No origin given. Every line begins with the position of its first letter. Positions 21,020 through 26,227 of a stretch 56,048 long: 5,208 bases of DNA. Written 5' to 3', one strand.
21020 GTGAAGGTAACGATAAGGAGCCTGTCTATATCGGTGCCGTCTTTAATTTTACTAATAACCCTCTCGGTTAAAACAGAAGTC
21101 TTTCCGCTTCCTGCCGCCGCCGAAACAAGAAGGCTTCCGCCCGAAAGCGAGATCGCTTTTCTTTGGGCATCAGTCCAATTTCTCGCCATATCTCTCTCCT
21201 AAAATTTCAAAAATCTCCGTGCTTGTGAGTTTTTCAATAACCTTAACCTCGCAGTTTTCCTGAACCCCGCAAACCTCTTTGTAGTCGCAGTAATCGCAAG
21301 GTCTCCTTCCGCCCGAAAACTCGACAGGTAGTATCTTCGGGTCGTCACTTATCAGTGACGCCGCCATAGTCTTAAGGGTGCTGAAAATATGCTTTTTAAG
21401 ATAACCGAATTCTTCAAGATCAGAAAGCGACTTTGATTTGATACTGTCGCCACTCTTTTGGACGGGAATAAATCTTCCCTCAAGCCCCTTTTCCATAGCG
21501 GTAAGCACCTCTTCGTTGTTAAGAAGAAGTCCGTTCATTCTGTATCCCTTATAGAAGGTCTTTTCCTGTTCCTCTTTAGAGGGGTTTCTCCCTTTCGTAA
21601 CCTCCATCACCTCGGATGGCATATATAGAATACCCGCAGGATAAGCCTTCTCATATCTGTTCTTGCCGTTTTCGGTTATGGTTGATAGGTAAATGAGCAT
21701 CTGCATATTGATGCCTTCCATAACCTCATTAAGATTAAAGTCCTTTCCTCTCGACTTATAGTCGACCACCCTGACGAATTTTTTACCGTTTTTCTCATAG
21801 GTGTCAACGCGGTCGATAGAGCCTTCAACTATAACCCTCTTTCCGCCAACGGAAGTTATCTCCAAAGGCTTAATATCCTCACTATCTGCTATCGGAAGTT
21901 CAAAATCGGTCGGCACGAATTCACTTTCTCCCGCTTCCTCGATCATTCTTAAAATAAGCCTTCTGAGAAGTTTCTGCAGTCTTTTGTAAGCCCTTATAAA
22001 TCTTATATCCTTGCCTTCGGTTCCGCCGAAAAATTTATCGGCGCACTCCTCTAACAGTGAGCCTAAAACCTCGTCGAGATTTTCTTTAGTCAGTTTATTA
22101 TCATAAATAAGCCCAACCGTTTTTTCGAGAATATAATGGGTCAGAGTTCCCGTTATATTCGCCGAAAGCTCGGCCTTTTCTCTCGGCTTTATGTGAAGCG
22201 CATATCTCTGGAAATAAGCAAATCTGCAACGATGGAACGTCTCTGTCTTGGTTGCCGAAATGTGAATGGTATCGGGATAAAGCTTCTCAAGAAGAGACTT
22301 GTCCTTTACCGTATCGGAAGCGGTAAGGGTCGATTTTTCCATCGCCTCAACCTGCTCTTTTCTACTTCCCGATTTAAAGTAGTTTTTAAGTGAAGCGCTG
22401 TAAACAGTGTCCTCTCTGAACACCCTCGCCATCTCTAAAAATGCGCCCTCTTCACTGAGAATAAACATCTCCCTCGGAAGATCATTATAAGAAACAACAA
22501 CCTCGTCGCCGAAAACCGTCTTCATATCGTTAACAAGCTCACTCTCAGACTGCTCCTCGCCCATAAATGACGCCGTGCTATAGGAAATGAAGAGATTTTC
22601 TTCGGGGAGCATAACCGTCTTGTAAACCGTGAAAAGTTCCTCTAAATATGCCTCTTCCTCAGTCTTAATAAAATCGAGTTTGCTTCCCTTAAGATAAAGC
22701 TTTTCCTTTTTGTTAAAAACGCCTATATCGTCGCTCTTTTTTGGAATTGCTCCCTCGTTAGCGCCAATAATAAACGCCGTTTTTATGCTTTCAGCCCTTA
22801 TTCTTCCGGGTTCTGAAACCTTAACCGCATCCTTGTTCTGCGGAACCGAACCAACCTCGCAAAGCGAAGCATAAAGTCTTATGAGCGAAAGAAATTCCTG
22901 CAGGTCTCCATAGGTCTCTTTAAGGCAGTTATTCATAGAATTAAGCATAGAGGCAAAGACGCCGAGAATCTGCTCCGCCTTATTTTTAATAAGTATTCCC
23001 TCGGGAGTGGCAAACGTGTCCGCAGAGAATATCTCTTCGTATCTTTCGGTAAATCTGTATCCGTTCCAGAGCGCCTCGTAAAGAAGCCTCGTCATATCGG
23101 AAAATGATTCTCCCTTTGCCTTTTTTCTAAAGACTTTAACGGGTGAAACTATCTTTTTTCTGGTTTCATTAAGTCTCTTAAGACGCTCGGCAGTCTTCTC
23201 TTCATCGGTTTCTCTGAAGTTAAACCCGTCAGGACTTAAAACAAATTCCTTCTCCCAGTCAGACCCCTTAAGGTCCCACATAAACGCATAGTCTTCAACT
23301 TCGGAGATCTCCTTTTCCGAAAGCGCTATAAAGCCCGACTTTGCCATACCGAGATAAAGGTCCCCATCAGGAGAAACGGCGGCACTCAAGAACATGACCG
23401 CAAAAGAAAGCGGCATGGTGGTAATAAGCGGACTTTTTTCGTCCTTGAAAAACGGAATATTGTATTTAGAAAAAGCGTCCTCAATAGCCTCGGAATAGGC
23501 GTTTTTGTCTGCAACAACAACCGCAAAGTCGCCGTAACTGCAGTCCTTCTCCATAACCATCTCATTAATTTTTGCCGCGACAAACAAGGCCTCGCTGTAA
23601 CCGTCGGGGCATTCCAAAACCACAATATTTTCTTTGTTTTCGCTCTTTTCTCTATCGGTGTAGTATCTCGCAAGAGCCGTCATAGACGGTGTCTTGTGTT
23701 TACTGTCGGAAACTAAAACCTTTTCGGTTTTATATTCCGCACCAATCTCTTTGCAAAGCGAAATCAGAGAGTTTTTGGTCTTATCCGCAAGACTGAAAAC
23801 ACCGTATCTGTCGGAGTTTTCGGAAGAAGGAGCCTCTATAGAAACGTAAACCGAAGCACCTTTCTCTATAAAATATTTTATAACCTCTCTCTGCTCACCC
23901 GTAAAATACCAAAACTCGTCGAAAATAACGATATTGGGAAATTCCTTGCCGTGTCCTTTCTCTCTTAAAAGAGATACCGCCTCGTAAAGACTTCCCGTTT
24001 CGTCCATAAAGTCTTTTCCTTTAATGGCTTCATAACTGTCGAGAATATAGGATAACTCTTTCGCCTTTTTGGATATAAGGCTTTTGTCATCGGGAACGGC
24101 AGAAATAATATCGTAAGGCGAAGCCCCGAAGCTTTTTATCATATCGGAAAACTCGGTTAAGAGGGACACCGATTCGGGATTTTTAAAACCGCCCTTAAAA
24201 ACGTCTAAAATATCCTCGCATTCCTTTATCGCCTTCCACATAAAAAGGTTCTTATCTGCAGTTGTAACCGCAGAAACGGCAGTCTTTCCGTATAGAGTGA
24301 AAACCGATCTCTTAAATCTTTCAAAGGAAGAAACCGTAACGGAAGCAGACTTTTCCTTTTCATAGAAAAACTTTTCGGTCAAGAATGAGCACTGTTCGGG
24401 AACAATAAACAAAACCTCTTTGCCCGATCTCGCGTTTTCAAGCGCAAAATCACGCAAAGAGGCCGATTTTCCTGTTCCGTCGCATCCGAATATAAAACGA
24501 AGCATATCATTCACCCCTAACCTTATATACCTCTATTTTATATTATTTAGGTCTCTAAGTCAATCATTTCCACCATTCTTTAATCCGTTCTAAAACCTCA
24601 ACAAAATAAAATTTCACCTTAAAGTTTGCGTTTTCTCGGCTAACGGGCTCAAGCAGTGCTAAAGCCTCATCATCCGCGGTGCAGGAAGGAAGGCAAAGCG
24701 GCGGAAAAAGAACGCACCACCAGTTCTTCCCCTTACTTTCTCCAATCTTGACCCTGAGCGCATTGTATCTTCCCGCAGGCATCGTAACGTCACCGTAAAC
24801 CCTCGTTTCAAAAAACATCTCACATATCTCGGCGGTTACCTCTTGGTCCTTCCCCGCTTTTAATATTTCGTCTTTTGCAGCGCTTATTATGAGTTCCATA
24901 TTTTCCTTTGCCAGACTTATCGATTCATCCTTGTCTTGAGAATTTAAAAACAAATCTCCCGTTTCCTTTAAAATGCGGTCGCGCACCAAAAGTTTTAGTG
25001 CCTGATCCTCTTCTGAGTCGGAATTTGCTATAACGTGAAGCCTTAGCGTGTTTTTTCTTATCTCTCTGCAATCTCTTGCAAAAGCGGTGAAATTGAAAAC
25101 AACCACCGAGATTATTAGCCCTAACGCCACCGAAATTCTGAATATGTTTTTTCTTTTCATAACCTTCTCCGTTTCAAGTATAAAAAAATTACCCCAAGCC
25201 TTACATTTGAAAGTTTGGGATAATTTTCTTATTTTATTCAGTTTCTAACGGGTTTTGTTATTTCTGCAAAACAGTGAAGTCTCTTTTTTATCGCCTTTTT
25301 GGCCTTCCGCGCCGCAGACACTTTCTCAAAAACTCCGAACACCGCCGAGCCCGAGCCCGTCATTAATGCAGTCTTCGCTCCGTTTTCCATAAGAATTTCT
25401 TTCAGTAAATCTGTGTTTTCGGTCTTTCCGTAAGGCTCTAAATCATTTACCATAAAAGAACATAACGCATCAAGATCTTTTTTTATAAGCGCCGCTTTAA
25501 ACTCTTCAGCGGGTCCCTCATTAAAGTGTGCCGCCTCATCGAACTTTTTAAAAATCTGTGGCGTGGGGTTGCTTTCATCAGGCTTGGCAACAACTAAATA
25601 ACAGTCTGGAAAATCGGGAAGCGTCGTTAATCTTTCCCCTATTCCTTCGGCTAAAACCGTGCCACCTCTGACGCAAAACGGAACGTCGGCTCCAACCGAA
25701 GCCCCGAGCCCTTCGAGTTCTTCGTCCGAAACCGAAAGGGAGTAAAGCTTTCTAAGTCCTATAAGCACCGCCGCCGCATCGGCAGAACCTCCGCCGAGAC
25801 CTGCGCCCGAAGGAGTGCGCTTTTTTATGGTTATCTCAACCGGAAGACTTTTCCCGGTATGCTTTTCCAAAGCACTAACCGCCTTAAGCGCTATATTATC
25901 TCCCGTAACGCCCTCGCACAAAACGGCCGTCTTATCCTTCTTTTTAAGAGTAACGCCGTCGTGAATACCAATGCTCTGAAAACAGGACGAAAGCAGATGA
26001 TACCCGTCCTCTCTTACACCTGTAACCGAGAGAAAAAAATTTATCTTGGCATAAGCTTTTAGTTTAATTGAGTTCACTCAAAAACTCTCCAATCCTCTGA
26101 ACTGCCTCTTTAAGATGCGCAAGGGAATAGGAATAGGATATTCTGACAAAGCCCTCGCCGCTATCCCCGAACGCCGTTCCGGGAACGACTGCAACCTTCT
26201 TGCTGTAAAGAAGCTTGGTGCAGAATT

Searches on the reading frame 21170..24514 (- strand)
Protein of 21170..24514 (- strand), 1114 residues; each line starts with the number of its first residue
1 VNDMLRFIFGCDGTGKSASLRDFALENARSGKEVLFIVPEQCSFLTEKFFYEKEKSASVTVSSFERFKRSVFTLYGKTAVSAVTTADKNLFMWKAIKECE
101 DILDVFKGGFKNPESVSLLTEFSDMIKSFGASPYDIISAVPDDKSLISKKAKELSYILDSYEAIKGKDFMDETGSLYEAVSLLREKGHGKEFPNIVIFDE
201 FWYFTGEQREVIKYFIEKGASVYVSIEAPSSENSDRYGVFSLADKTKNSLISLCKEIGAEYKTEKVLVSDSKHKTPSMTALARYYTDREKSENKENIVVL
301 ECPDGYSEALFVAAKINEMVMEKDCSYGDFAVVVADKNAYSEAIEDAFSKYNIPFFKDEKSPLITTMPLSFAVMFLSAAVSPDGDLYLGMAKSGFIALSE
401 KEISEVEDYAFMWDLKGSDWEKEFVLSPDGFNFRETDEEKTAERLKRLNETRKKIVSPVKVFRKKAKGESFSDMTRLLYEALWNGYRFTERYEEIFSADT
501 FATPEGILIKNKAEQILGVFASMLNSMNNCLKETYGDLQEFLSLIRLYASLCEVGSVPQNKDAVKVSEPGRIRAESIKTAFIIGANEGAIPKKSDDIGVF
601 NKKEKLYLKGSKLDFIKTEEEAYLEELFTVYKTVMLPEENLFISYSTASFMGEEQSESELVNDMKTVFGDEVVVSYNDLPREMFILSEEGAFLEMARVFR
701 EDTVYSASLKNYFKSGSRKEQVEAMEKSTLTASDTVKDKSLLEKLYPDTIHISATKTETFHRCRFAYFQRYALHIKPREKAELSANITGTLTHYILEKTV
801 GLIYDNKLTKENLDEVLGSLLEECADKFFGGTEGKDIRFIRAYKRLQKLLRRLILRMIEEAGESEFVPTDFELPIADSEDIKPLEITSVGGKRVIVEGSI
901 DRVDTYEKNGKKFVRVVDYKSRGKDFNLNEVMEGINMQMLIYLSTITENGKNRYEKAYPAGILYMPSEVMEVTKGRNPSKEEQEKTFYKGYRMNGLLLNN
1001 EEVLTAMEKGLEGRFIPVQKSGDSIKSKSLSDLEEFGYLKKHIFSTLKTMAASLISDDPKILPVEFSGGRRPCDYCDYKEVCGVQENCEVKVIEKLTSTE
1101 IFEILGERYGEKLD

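Call 77: search_protein_families(library=pfam, proteins=[window:21170-24514:-], max_evalue=0.001)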
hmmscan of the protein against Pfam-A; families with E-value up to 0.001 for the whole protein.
window:21170-24514:- (1114 aa): 3 families
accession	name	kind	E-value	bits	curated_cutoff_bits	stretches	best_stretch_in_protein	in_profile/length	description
PF21445.3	ADDB_N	-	6e-33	114.7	26.6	1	7-281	1-289/290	ADDB, N-terminal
PF12705.13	PDDEXK_1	-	7.8e-31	108.3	22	1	751-1082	1-246/247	PD-(D/E)XK nuclease superfamily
PF13361.12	UvrD_C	-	5.4e-07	29.8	25.6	1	287-550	32-276/350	UvrD-like helicase C-terminal domain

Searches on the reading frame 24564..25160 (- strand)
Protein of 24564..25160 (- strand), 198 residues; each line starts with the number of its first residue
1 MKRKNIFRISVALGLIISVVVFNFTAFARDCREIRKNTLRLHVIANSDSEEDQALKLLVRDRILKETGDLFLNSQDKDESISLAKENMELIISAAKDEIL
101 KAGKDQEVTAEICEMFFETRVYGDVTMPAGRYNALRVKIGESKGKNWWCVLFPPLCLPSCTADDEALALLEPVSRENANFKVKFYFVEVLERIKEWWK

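Call 77: search_protein_families(library=pfam, proteins=[window:24564-25160:-], max_evalue=0.001)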
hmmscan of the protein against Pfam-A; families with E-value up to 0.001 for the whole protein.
window:24564-25160:- (198 aa): 1 family
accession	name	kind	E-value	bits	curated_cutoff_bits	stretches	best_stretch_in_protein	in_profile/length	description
PF09551.15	Spore_II_R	-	4.2e-46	157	25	1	36-160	2-126/128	Stage II sporulation protein R (spore_II_R)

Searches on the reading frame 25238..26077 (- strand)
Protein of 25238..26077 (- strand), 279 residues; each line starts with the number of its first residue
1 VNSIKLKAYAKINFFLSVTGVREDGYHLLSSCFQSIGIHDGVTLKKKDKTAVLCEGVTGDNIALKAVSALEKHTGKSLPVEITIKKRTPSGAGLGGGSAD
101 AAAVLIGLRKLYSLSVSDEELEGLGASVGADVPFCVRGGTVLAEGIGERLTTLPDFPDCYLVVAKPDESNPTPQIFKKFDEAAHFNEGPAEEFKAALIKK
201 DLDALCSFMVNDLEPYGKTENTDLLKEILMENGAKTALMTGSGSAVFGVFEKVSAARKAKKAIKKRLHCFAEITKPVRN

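Call 103: search_protein_families(library=pfam, proteins=[window:25238-26077:-], max_evalue=0.00001)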
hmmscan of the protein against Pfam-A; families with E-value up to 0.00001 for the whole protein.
window:25238-26077:- (279 aa): 2 families
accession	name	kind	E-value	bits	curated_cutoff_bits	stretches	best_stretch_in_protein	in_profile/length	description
PF00288.32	GHMP_kinases_N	-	3.3e-17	62.9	22.3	1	61-139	1-87/87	GHMP kinases N terminal domain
PF08544.19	GHMP_kinases_C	-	9.4e-08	32.8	21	1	195-267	3-83/85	GHMP kinases C terminal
